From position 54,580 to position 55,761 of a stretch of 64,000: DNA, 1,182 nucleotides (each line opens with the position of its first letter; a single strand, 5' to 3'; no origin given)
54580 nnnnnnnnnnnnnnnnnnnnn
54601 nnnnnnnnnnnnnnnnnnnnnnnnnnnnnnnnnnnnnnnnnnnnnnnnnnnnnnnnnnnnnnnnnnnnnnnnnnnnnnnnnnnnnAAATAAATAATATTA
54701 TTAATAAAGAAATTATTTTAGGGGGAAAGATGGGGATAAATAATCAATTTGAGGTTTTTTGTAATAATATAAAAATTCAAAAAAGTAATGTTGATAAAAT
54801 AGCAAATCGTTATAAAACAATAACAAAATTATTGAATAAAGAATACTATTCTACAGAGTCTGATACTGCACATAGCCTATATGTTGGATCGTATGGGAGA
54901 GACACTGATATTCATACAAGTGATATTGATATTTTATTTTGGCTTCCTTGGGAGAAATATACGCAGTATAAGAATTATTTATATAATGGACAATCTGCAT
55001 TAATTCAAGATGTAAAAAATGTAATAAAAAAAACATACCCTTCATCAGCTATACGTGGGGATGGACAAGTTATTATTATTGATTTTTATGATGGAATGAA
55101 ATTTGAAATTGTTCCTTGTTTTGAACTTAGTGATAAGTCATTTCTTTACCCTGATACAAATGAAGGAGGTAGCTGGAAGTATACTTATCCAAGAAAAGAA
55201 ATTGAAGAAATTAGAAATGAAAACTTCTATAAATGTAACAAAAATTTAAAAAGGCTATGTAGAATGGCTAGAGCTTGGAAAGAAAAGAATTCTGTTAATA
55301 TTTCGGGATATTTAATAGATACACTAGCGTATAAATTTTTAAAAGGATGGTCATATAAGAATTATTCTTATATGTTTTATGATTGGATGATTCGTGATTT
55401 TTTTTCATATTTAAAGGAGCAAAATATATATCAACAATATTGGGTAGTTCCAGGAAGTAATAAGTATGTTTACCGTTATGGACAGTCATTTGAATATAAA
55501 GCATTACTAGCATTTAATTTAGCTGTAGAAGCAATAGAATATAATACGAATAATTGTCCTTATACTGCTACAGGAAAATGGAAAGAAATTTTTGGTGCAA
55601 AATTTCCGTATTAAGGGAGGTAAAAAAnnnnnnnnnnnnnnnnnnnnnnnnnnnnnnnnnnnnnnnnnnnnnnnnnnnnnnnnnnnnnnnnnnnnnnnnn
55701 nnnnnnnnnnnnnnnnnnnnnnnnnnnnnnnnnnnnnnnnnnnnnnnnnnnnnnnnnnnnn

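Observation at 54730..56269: Minimal SMODS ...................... + SLATT-like 2TM pair (CBASS-like signalling without any accessory or sensor gene)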

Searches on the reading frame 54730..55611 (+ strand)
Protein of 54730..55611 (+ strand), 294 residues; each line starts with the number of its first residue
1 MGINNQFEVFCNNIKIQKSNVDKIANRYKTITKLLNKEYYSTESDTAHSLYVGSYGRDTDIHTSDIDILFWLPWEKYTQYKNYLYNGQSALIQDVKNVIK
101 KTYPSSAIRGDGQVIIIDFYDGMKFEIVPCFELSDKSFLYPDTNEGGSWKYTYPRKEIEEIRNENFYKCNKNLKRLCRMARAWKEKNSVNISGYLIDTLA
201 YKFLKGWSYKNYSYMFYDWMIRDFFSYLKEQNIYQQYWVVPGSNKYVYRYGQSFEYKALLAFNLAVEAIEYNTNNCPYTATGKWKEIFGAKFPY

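Call 3: search_protein_families(library=pfam, proteins=[window:54730-55611:+], max_evalue=1)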
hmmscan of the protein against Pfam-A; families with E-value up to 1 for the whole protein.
window:54730-55611:+ (294 aa): 3 families
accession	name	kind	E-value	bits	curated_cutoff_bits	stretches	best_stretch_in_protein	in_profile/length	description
PF18144.7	SMODS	-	2.8e-46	158.2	26.5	1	1-165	1-164/164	Second Messenger Oligonucleotide or Dinucleotide Synthetase domain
PF01909.29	NTP_transf_2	-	0.00062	20.6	21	1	52-90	20-59/93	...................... domain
PF22600.2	MTPAP-like_central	-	0.033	14.7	27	1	3-79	1-72/139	Poly(A) RNA polymerase, mitochondrial-like, central palm domain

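Call 4: search_protein_families(library=padloc, proteins=[window:54730-55611:+], max_evalue=1)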
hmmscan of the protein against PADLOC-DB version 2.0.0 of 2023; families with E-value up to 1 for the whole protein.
window:54730-55611:+ (294 aa): 29 families (the best 25 are shown)
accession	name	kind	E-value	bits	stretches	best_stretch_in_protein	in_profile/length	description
PDLC00786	Cyclase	-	2.2e-126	419.2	1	1-293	1-292/293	oligonucleotide-cyclase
PDLC00796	Cyclase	-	1.3e-98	329.1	1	1-293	1-285/432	oligonucleotide-cyclase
PDLC00814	Cyclase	-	6.9e-80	266.6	1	3-293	5-291/295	oligonucleotide-cyclase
PDLC00792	Cyclase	-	9.1e-80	265.5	1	1-238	1-236/236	oligonucleotide-cyclase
PDLC00771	Cyclase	-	9.7e-66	219.9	1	11-247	7-253/271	oligonucleotide-cyclase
PDLC00804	Cyclase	-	2.5e-54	182.6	1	24-210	2-195/256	oligonucleotide-cyclase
PDLC00823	Cyclase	-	2.3e-40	137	1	3-293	5-282/285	oligonucleotide-cyclase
PDLC00809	Cyclase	-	1.7e-25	88.3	1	3-293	4-293/295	oligonucleotide-cyclase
PDLC00805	Cyclase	-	1.6e-24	84.9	1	6-230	28-248/314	oligonucleotide-cyclase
PDLC00802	Cyclase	-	2.5e-23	80.8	2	101-293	133-329/332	oligonucleotide-cyclase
PDLC00776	Cyclase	-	1.2e-19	68.7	1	3-294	5-285/287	oligonucleotide-cyclase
PDLC00820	Cyclase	-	2e-18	64.8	1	7-293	7-276/324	oligonucleotide-cyclase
PDLC00769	Cyclase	-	2.5e-14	51.4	1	1-220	1-214/261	oligonucleotide-cyclase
PDLC00803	Cyclase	-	5.9e-11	40.5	1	15-216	15-197/253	oligonucleotide-cyclase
PDLC00822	Cyclase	-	9.9e-11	39.6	2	1-77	1-81/375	oligonucleotide-cyclase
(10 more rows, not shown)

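Call 5: search_solved_structures(query=window:54730-55611:+, max_evalue=0.01, show_alignments=2)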
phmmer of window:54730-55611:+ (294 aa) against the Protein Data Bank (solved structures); distinct sequences matched with E-value up to 0.01: 4.
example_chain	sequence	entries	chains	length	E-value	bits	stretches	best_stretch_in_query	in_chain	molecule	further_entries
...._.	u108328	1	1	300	1.4e-07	34.5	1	37-293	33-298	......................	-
6p82_A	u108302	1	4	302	1.4e-07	34.5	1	37-293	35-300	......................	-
6p8j_C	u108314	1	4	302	2.9e-06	30.1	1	37-293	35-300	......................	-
7ljm_A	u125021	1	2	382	0.0075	18.9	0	128-194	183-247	CD-NTase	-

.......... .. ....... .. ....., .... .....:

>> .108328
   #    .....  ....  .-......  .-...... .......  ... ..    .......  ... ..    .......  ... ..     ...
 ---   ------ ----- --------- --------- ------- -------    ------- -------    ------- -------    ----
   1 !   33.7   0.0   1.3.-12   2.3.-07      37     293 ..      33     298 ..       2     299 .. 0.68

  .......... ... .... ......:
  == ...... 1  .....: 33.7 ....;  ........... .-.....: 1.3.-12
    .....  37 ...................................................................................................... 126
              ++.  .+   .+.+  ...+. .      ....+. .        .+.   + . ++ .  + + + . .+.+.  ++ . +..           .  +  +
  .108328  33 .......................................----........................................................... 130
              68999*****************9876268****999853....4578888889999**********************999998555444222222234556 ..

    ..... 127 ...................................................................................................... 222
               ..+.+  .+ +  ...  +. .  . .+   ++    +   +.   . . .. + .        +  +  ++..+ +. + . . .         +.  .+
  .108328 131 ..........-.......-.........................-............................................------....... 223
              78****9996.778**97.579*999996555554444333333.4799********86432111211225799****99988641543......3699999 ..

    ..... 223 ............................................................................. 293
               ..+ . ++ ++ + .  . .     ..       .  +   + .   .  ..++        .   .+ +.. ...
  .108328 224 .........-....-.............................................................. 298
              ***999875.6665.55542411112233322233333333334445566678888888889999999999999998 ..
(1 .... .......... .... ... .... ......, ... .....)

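Call 7: search_protein_families(library=ncbifam, proteins=[window:54730-55611:+], max_evalue=0.1)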
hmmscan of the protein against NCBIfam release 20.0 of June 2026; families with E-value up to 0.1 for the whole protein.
window:54730-55611:+ (294 aa): 8 families
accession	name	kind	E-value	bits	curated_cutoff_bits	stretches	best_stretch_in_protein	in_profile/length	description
NF041117.1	CBASS_cyclase_b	equivalog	5.6e-31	108.2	200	1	7-231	1-213/275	CBASS oligonucleotide cyclase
NF041116.1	CBASS_cyclase_a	equivalog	3.6e-11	42.7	200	1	5-232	2-235/317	CBASS oligonucleotide cyclase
TIGR03671.1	cca_archaeal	equivalog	3.8e-05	22.7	281.3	1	12-136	7-124/410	CCA tRNA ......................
NF003467.0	PRK05092.1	equivalog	0.0021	15.9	959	1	27-79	91-143/940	[protein-PII] uridylyltransferase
NF053871.1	DS2_2_antiphage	equivalog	0.012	14.9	350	1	21-72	17-69/294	anti-phage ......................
NF002837.0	PRK03059.1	equivalog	0.015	13.4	1010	1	17-81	32-97/857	[protein-PII] uridylyltransferase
NF003448.0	PRK05007.1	equivalog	0.016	13.1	1255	1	12-72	43-106/884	bifunctional uridylyltransferase/uridylyl-removing protein GlnD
NF001366.0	PRK00275.1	equivalog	0.025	12.5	1299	1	24-84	53-116/895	[protein-PII] uridylyltransferase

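Call 14: find_homologous_proteins(query=window:54730-55611:+, max_evalue=0.00001)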
Query window:54730-55611:+ (294 aa): 5183 proteins with E <= 0.00001 among 5666 candidates; the best 120 are listed.
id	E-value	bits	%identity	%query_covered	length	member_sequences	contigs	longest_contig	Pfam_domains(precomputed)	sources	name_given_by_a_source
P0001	4.9e-191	652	96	100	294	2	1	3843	PF18144.8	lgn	-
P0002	2.4e-109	383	60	99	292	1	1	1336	PF18144.8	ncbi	-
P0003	4.4e-108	379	58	100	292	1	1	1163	PF18144.8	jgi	-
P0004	6.5e-108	379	61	99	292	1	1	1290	PF18144.8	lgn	-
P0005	8.9e-108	378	61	99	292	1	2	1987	PF18144.8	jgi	-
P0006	1.1e-107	378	59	99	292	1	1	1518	PF18144.8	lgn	-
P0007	3.1e-107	377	59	99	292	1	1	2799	PF18144.8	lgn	-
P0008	3.3e-107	376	60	99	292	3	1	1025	PF18144.8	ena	-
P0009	3.9e-107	376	60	99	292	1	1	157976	PF18144.8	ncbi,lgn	ncbi:MAG: hypothetical protein WA080_07295 [Sulfuricurvum sp.]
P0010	4.4e-107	376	58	99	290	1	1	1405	PF18144.8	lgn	-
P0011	4.6e-107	376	60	99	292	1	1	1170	PF18144.8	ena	-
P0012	6.3e-107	376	57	100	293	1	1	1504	PF18144.8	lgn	-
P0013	6.8e-107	375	57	99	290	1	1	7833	PF18144.8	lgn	-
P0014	8.3e-107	375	58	99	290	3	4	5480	PF18144.8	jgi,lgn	jgi:hypothetical protein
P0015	1.3e-106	375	58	99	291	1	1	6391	PF18144.8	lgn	-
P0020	5.2e-106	373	60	99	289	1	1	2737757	PF18144.8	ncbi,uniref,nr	ncbi:SMODS domain-containing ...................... [Candidatus Sulfurimonas baltica]|uniref:Nucleot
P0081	9.9e-104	365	57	100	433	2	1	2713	PF18144.8,PF18134.8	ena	-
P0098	3.5e-103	363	57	99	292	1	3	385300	PF18144.8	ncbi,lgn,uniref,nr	ncbi:SMODS domain-containing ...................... [Francisella philomiragia]|uniref:SMODS domain-c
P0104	6.4e-103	362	58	99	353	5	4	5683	PF18144.8,PF18134.8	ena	-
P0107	7.7e-103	362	55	99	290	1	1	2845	PF18144.8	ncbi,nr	ncbi:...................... [Candidatus Peregrinibacteria bacterium]|nr:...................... [Cand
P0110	8.8e-103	362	56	100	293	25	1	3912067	PF18144.8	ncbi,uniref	ncbi:SMODS domain-containing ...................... [Acinetobacter calcoaceticus]|uniref:SMODS domai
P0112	9.1e-103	362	56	100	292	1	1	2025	PF18144.8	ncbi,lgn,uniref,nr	ncbi:SMODS domain-containing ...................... [Tenacibaculum finnmarkense]|uniref:SMODS domain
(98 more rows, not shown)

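Call 17: find_encoding_contigs(protein=window:54730-55611:+, flank=10000, max_places=6)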
Protein window:54730-55611:+ (294 aa): no gene with exactly this product is on record in the collection.

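Call 24: find_encoding_contigs(protein=P0001, flank=5000, max_places=3)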
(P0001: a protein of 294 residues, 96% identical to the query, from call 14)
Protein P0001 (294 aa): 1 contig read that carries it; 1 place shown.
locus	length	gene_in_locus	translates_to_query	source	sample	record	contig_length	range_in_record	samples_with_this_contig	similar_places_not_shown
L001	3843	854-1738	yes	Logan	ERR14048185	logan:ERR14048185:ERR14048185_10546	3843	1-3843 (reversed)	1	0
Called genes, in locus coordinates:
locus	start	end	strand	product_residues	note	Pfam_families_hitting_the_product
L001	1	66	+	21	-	?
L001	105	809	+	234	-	PF27000:PH_gly_zipper, PF09851:SHOCT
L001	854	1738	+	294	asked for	PF18144:SMODS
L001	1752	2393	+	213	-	PF18169:SLATT_6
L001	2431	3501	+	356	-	PF28530:DUF8426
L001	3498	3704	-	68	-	-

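Call 25: find_encoding_contigs(protein=P0098, flank=5000, max_places=2)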
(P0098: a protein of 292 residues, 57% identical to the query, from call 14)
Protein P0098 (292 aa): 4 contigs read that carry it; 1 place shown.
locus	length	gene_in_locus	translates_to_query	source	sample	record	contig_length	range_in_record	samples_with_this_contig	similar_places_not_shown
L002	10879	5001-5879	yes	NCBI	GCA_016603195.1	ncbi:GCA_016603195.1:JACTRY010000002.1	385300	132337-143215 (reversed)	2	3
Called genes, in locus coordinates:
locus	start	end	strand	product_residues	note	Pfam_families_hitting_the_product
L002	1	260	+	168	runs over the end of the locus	PF07275:ArdA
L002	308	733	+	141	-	-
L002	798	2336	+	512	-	PF12161:HsdM_N, PF02384:N6_Mtase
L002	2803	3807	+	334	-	PF13310:Virulence_RhuM, PF02661:Fic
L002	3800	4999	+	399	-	PF01420:Methylase_S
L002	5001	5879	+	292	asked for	PF18144:SMODS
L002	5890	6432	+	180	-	PF18186:SLATT_4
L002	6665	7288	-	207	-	PF13707:RloB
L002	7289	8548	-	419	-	PF13304:AAA_21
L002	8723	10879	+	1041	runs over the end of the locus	PF04313:HSDR_N, PF04851:ResIII, PF18766:SWI2_SNF2, PF22679:T1R_D3-like, PF11867:T1RH-like_C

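Call 26: find_encoding_contigs(protein=P0110, flank=5000, max_places=2)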
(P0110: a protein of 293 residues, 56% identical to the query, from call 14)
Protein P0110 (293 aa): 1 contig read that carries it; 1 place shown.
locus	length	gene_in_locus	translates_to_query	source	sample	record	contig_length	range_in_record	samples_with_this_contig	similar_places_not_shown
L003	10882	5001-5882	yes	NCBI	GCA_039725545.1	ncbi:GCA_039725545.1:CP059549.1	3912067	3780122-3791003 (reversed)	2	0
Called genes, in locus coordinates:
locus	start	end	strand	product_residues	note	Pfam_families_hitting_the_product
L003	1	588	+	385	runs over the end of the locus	PF00285:Citrate_synt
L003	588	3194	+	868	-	PF00330:Aconitase, PF00694:Aconitase_C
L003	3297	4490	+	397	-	-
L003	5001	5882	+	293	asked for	PF18144:SMODS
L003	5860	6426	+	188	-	PF18186:SLATT_4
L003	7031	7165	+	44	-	PF07295:DUF1451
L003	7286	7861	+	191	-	PF13548:DUF4126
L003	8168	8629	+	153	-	PF00293:NUDIX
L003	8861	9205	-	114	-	PF28101:CdiI-like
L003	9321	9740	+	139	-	PF00293:NUDIX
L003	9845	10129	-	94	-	-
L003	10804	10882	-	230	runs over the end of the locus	-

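Call 27: find_encoding_contigs(protein=P0009, flank=5000, max_places=2)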
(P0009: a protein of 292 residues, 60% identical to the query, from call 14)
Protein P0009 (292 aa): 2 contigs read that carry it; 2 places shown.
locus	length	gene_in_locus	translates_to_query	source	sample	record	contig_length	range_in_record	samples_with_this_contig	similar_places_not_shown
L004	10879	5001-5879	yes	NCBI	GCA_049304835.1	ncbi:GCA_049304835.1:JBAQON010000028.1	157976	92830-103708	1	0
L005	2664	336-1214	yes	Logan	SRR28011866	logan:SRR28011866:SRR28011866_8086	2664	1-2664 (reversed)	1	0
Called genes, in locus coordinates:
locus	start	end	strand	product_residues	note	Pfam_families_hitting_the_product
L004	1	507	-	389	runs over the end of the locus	PF01134:GIDA (faint), PF07992:Pyr_redox_2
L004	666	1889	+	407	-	PF00270:DEAD, PF04851:ResIII (faint), PF00271:Helicase_C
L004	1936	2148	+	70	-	-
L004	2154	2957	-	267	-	PF00034:Cytochrom_C (faint)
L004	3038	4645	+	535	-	-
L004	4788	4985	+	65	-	PF09521:RE_NgoPII (weak)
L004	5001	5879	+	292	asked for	PF18144:SMODS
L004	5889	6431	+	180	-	PF18186:SLATT_4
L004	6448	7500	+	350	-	PF00145:DNA_methylase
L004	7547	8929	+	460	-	PF00749:tRNA-synt_1c, PF19269:Anticodon_2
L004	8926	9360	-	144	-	PF01451:LMWPc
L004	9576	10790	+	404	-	PF00266:Aminotran_5, PF01212:Beta_elim_lyase (weak)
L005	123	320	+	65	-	PF09521:RE_NgoPII (weak)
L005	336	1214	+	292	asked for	PF18144:SMODS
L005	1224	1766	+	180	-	PF18186:SLATT_4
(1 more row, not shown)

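Call 32: search_solved_structures(query=A1, max_evalue=0.01)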
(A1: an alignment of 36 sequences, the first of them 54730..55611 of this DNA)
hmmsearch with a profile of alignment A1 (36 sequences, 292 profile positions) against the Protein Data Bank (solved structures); distinct sequences matched with E-value up to 0.01: 12.
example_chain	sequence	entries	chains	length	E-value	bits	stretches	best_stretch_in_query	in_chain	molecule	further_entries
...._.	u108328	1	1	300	1.3e-17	67.1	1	2-291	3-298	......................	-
6p82_A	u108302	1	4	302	1.4e-17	67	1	2-291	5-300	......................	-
6p8j_C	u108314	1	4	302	6.7e-16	61.5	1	2-291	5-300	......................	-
7ljo_A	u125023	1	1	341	0.00026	23.5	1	3-211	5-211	CD-NTase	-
9ntn_G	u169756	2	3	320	0.0014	21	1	97-206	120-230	CdnD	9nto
7ljm_A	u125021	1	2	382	0.0019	20.6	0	145-187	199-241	CD-NTase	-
7ljl_A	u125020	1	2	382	0.0026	20.2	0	141-187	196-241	Cyclic AMP-AMP-GMP synthase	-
7d48_A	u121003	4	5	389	0.0028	20.1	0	141-187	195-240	Cyclic AMP-AMP-GMP synthase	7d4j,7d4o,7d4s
3mlg_A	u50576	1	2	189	0.0034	19.8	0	4-33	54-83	2X chimera of Helicobacter pylori protein HP0242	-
7to3_C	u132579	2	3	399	0.006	19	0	141-187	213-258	Cyclic AMP-AMP-GMP synthase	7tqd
21gi_A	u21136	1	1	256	0.0063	18.9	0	4-34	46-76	A designed protein Three-twist Knot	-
7d4u_A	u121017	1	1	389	0.0077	18.6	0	141-187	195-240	Cyclic AMP-AMP-GMP synthase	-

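Call 34: list_cluster_members(proteins=[P0098, P0110, P0020, P0112, P0081, P0104, P0107, P0126, P0125, P0122])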
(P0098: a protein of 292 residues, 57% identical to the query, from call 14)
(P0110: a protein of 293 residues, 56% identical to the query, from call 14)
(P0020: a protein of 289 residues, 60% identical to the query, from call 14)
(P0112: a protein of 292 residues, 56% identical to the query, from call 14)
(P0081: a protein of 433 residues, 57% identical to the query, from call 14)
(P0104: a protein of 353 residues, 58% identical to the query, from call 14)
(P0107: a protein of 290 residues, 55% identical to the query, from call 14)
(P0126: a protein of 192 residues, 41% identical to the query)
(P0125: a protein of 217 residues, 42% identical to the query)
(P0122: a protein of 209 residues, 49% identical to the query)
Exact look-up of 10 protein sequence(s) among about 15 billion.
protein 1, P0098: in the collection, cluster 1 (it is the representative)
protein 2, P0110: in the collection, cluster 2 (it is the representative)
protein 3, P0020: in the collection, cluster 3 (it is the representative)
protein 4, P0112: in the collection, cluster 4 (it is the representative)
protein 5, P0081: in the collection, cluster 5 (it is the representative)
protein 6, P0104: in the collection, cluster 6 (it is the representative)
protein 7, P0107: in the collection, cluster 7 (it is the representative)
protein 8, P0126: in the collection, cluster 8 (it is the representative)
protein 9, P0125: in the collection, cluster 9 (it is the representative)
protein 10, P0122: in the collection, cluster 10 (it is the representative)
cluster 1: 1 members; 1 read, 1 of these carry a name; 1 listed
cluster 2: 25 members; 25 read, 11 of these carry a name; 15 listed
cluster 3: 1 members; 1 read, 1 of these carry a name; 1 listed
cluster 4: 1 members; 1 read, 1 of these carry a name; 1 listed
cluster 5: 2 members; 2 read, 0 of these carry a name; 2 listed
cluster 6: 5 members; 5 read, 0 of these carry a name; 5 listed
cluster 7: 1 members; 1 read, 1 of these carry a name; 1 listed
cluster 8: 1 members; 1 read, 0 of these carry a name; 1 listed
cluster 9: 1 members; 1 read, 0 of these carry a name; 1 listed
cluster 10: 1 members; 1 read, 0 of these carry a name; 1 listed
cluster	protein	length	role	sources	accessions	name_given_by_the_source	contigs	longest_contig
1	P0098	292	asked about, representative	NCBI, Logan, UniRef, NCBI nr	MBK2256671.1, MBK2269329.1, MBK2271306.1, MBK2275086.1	SMODS domain-containing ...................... [Francisella philomiragia] | SMODS domain-containing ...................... n=1 Tax=Francisella philomiragia ... | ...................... [Francisella philomiragia]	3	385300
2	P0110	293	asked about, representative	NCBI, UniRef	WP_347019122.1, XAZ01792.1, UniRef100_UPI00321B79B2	SMODS domain-containing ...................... [Acinetobacter calcoaceticus] | SMODS domain-containing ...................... n=1 Tax=Acinetobacter calcoaceticus ...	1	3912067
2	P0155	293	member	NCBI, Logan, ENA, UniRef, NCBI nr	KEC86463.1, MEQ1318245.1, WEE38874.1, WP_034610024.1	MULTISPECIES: SMODS domain-containing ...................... [Acinetobacter] | SMODS domain-containing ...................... n=1 Tax=Acinetobacter TaxID=469 ... | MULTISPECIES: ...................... [unclassified Acinetobacter]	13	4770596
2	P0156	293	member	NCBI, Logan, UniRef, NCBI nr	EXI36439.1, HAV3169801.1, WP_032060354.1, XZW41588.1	hypothetical protein J647_3110 [Acinetobacter baumannii 846928] | SMODS domain-containing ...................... n=1 Tax=Acinetobacter baumannii TaxID=470 ... | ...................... [Acinetobacter baumannii]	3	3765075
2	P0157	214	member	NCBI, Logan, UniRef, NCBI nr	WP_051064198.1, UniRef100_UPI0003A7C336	SMODS domain-containing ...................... [Acinetobacter sp. CIP-A165] | SMODS domain-containing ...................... n=1 Tax=Acinetobacter sp. CIP-A165 ... | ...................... [Acinetobacter sp. CIP-A165]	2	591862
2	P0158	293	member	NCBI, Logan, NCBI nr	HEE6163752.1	TPA: hypothetical protein R7Q74_003146 [Acinetobacter baumannii] | hypothetical protein [Acinetobacter baumannii]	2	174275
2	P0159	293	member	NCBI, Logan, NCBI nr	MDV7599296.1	hypothetical protein R4609_16835 [Acinetobacter baumannii] | hypothetical protein [Acinetobacter baumannii]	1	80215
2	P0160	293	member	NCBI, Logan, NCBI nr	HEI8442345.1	TPA: hypothetical protein SLF30_003067 [Acinetobacter baumannii] | hypothetical protein [Acinetobacter baumannii]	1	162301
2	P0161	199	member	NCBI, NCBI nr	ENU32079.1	hypothetical protein F991_00061 [Acinetobacter sp. CIP-A165]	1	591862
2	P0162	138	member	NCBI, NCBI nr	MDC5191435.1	hypothetical protein NRA34_16455, partial [Acinetobacter baumannii] | hypothetical protein [Acinetobacter baumannii]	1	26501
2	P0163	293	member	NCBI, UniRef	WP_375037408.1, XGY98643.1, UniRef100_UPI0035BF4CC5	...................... [Acinetobacter sp. RW6] | SMODS domain-containing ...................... n=1 Tax=Acinetobacter sp. RW6 ...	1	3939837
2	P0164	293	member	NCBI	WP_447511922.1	SMODS domain-containing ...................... [Acinetobacter geminorum]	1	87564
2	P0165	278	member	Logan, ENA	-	-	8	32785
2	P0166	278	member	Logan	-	-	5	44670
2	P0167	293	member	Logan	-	-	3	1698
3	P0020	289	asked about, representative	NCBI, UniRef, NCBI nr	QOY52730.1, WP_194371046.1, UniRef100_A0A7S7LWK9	SMODS domain-containing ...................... [Candidatus Sulfurimonas baltica] | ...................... n=1 Tax=Candidatus Sulfurimonas baltica TaxID=2740404 ... | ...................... [Candidatus Sulfurimonas baltica]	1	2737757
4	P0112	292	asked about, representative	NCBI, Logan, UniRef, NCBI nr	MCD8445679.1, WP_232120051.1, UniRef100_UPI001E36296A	SMODS domain-containing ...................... [Tenacibaculum finnmarkense] | SMODS domain-containing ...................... n=1 Tax=Tenacibaculum finnmarkense ... | hypothetical protein [Tenacibaculum finnmarkense]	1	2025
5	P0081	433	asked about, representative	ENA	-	-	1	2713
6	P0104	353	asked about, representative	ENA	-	-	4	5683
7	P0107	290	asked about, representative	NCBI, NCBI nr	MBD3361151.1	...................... [Candidatus Peregrinibacteria bacterium]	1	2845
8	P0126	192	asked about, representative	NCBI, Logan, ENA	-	-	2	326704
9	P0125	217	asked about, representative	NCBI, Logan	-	-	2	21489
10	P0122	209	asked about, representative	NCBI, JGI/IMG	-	-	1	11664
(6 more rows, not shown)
